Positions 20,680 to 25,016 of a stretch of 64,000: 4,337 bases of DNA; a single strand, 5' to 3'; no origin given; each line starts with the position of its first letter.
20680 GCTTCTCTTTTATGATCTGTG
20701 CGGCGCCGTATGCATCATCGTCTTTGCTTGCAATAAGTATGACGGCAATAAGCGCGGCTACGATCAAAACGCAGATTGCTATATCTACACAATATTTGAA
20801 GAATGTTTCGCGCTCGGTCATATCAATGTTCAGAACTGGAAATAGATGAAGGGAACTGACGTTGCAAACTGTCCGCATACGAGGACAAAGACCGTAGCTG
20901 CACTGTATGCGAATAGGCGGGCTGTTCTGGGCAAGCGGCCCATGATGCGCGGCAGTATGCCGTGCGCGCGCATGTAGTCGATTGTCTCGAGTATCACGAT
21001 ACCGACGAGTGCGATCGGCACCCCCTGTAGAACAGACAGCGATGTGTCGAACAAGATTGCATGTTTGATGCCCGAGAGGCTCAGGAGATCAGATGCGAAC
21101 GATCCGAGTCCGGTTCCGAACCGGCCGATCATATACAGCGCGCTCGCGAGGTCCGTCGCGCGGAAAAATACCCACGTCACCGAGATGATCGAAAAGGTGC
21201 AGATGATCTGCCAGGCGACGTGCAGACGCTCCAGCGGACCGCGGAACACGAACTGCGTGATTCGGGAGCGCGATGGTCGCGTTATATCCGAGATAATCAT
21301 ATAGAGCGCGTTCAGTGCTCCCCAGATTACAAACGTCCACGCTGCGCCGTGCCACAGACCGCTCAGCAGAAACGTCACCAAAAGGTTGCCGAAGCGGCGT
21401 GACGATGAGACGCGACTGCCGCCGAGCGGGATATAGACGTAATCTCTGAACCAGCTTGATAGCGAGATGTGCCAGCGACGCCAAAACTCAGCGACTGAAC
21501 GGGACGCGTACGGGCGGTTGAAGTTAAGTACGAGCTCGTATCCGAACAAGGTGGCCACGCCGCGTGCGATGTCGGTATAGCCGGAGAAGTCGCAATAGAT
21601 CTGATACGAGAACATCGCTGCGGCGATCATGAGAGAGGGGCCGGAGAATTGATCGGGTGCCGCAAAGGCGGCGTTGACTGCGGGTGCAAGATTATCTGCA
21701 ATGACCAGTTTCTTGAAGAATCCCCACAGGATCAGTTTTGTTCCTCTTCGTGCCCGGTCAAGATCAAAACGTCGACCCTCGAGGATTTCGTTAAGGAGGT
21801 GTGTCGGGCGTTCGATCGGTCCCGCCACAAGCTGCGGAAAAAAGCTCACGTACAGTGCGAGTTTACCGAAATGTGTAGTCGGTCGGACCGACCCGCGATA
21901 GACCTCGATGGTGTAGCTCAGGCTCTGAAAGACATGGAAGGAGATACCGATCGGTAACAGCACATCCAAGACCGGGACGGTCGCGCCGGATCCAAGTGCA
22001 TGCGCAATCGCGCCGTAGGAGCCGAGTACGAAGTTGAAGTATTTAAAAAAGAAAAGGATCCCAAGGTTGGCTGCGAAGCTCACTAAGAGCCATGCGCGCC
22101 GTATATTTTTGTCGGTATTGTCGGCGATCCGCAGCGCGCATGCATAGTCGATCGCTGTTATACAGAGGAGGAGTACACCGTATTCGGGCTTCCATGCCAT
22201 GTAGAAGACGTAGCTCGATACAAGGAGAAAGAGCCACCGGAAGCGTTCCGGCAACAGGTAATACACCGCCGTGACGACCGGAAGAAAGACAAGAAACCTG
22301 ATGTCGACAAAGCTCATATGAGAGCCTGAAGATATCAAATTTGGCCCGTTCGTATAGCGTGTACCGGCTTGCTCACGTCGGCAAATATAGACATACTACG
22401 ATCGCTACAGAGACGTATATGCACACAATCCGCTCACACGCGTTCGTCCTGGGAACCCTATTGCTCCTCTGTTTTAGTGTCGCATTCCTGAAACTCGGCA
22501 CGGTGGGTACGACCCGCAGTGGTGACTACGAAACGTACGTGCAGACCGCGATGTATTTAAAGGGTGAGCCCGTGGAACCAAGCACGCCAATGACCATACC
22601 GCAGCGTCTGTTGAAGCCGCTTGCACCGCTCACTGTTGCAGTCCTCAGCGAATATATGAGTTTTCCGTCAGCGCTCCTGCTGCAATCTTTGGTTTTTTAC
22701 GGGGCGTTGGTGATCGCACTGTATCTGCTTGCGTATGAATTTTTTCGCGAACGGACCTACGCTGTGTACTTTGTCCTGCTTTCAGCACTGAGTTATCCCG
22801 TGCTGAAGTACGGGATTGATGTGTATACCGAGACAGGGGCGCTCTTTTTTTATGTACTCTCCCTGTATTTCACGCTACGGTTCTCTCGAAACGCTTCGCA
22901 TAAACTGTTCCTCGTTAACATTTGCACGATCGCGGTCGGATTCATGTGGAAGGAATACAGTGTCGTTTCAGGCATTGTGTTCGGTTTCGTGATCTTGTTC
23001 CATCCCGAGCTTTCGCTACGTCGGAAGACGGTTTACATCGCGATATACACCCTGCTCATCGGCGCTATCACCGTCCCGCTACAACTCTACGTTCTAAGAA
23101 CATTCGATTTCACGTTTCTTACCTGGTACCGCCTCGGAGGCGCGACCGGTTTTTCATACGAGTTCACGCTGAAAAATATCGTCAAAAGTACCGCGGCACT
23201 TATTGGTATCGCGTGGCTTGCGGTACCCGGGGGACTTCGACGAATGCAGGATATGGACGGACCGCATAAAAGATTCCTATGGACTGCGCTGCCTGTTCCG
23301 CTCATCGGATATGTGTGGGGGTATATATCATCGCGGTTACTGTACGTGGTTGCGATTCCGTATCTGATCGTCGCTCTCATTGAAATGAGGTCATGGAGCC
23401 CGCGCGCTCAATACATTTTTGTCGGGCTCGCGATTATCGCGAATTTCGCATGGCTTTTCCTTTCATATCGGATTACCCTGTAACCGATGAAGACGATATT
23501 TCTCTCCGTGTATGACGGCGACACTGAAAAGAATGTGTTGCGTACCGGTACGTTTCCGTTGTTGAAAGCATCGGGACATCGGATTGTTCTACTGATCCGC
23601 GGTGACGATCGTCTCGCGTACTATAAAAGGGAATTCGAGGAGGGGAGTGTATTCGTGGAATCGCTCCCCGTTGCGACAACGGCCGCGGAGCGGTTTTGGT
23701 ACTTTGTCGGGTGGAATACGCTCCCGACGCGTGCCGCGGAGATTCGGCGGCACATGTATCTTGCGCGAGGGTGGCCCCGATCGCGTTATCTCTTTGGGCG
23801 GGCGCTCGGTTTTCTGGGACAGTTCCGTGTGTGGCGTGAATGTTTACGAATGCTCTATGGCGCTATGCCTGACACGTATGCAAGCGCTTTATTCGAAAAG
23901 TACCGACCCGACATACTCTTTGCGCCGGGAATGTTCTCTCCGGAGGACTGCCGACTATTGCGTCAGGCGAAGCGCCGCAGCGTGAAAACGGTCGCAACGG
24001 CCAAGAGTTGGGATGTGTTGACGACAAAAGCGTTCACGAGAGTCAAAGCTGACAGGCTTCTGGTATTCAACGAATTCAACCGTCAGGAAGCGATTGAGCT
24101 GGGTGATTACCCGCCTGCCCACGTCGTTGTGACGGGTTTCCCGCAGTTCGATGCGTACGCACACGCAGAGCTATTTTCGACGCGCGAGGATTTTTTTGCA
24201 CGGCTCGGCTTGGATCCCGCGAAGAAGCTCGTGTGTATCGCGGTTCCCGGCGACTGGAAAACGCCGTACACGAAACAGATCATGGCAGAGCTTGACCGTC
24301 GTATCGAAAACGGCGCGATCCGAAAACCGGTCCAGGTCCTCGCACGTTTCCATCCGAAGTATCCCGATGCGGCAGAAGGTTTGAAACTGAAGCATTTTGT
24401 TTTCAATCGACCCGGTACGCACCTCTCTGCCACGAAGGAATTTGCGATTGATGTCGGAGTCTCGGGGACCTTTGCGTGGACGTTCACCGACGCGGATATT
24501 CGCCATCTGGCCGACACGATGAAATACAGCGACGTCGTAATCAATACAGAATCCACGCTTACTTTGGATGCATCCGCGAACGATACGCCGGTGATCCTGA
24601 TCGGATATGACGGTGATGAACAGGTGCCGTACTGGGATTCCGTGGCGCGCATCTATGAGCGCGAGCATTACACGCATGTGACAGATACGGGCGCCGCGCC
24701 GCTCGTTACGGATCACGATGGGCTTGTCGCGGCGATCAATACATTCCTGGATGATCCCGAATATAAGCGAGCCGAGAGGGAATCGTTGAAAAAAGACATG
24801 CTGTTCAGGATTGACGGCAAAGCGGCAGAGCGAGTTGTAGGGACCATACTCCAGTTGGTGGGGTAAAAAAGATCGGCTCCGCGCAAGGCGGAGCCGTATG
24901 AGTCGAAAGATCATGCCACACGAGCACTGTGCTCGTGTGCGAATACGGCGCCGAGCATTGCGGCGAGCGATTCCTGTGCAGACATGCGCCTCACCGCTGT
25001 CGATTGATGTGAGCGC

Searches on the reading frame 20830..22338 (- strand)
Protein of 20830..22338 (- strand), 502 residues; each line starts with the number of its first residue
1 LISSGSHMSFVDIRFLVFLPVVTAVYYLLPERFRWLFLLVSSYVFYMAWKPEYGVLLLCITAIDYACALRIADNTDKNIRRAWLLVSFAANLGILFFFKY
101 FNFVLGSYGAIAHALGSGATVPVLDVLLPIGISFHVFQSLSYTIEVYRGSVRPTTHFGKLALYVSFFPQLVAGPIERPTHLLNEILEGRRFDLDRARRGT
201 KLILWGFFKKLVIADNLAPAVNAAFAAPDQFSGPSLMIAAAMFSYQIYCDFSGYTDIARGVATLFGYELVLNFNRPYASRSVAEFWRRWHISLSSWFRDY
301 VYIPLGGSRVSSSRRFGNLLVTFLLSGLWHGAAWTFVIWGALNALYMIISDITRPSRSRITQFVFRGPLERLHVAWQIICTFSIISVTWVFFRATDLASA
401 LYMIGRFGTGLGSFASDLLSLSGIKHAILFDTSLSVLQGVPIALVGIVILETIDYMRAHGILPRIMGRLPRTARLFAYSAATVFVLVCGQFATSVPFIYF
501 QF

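Call 97: search_protein_families(library=pfam, proteins=[window:20830-22338:-], max_evalue=0.00001)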
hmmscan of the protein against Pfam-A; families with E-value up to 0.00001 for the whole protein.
window:20830-22338:- (502 aa): 2 families
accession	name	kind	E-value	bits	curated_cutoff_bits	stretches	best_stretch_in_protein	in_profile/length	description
PF03062.24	MBOAT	-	2.2e-31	109.9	27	1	157-392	81-332/337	MBOAT, membrane-bound O-acyltransferase family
PF13813.11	MBOAT_2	-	3.5e-07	30.8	25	1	273-333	5-67/85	Membrane bound O-acyl transferase family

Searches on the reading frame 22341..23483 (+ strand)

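Call 97: search_protein_families(library=pfam, proteins=[window:22341-23483:+], max_evalue=0.00001)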
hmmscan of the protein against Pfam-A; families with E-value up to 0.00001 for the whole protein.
window:22341-23483:+ (380 aa): 1 family
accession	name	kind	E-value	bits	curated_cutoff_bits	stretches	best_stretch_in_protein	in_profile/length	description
PF13231.12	PMT_2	-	5.4e-07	30.4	26.1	1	111-243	23-155/160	Dolichyl-phosphate-mannose-protein mannosyltransferase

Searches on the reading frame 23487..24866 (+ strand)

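Call 97: search_protein_families(library=pfam, proteins=[window:23487-24866:+], max_evalue=0.00001)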
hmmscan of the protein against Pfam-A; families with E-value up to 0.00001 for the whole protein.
window:23487-24866:+ (459 aa): 1 family
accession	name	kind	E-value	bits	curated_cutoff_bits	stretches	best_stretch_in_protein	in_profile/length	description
PF04464.20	Glyphos_transf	-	5.7e-08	32.5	22.1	1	211-455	158-366/367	CDP-Glycerol:Poly(glycerophosphate) glycerophosphotransferase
